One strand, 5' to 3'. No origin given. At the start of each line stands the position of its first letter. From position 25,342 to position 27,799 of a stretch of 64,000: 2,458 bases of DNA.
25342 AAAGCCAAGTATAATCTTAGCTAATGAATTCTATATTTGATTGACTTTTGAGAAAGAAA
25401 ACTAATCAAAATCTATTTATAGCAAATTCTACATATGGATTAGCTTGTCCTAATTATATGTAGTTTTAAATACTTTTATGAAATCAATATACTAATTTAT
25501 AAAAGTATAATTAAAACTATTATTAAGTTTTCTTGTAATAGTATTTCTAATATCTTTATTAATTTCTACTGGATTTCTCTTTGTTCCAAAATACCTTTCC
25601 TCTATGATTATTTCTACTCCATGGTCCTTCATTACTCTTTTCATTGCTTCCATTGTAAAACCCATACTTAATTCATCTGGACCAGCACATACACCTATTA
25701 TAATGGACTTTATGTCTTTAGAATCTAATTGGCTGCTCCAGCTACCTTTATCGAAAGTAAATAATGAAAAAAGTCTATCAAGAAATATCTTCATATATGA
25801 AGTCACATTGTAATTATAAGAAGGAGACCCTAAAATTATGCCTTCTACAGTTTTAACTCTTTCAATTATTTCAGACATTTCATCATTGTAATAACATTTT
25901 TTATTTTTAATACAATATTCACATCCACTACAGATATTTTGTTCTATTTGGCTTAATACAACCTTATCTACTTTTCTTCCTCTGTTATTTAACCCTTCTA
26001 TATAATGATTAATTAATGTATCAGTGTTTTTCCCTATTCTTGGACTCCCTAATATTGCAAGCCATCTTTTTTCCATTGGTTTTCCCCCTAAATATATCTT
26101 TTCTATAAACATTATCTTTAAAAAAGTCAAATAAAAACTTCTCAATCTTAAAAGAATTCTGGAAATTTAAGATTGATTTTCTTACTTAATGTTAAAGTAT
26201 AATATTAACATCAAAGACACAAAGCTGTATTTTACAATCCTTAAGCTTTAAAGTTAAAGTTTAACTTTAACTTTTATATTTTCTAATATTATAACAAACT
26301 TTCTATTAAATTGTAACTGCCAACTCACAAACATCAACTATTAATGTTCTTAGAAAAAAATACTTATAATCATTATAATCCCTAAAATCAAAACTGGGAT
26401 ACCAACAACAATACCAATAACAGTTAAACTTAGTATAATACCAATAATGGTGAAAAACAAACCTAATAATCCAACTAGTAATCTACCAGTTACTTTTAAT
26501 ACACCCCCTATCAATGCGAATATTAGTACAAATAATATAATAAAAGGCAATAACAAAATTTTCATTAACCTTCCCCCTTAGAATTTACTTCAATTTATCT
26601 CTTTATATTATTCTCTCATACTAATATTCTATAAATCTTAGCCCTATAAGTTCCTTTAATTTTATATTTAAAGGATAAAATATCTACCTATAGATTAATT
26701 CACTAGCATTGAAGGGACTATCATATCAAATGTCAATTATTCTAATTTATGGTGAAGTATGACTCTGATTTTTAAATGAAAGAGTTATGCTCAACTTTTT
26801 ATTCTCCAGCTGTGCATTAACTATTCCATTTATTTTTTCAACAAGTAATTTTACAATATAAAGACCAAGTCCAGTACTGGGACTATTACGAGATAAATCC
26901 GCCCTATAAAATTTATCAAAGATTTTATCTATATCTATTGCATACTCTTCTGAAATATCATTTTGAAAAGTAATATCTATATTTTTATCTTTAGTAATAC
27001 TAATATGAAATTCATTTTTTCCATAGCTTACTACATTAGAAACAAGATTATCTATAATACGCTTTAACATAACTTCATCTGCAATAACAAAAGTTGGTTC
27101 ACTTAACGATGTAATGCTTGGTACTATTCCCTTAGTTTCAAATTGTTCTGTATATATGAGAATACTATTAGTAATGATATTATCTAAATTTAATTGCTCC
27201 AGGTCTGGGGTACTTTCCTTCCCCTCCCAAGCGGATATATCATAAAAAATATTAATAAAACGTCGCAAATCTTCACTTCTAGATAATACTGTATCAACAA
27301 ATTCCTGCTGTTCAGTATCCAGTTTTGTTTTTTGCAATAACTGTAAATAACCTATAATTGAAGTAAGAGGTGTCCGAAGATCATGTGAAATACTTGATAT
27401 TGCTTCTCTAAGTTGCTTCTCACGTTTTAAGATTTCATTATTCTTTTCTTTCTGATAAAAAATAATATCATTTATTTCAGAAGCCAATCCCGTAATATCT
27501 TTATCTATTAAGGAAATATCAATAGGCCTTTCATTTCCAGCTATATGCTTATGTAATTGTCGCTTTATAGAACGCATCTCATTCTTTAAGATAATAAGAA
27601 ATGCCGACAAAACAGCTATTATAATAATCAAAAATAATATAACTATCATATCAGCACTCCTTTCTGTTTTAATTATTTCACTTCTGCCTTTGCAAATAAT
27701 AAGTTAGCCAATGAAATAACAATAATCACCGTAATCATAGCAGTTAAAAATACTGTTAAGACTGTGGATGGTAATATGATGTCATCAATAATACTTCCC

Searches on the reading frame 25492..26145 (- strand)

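Call 66: search_protein_families(library=ncbifam, proteins=[window:25492-26145:-], max_evalue=0.00001)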
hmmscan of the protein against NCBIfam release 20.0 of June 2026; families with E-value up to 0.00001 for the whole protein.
window:25492-26145:- (217 aa): 2 families
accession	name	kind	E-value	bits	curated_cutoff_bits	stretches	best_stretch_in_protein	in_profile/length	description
NF002370.0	PRK01355.1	subfamily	6.3e-07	29.1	143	1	57-125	34-103/199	FMN-dependent NADH-azoreductase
TIGR03567.1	FMN_reduc_SsuE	equivalog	3.2e-06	27.2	164.05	1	29-125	3-91/171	NADPH-dependent FMN reductase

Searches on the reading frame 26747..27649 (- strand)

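Call 66: search_protein_families(library=ncbifam, proteins=[window:26747-27649:-], max_evalue=0.00001)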
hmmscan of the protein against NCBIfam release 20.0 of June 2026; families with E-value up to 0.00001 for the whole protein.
window:26747-27649:- (300 aa): 59 families (the best 25 are shown)
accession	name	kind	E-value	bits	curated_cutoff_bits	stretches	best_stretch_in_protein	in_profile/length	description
NF033091.0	HK_VanS_ACDEFG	equivalog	5.2e-38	130.8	400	1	3-290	4-290/293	vancomycin resistance histidine kinase VanS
NF046044.1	PnpS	equivalog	6.7e-32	111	400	1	41-279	135-375/390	two-component system histidine kinase PnpS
TIGR02966.1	phoR_proteo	equivalog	7.6e-27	94.2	334.2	1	77-276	111-316/333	phosphate regulon sensor histidine kinase PhoR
NF033092.0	HK_WalK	equivalog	1.3e-25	90.1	725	1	75-285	367-584/594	cell wall metabolism sensor histidine kinase WalK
TIGR01386.1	cztS_silS_copS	subfamily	1.7e-25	90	292.55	1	42-292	210-456/457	heavy metal sensor histidine kinase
NF008312.0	PRK11100.1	equivalog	2.8e-25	89.1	356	1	4-292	189-472/477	two-component system sensor histidine kinase CreC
NF045901.1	HisKinLetSLeg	equivalog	5.9e-24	84.1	1650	1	63-287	279-510/906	two-component system sensor histidine kinase LetS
NF008302.0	PRK11091.1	equivalog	3e-23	81.9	838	1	65-285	268-495/779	aerobic respiration two-component sensor histidine kinase ArcB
NF007837.0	PRK10549.1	equivalog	1e-21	77.2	603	1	6-292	171-456/466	envelope stress sensor histidine kinase BaeS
NF011874.0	PRK15347.1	equivalog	2.3e-21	75.6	852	1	81-279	399-598/921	two component system sensor kinase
NF041947.1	LuxQ_Vibrio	equivalog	3.2e-21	75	1200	1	82-283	474-684/843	quorum-sensing autoinducer 2 sensor kinase/phosphatase LuxQ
NF052314.1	T9SS_HK_PorY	subfamily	1.3e-20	73.9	350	1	2-292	136-418/418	PorY family sensor histidine kinase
NF007004.0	PRK09467.1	equivalog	1.4e-20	73.5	415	1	57-283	209-424/440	two-component system sensor histidine kinase EnvZ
NF012163.2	BaeS_SmeS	equivalog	2.1e-20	73.1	500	1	3-280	168-443/457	sensor histidine kinase efflux regulator BaeS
NF008318.0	PRK11107.1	equivalog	3.2e-20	71.8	890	1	82-285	295-508/920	two-component sensor histidine kinase BarA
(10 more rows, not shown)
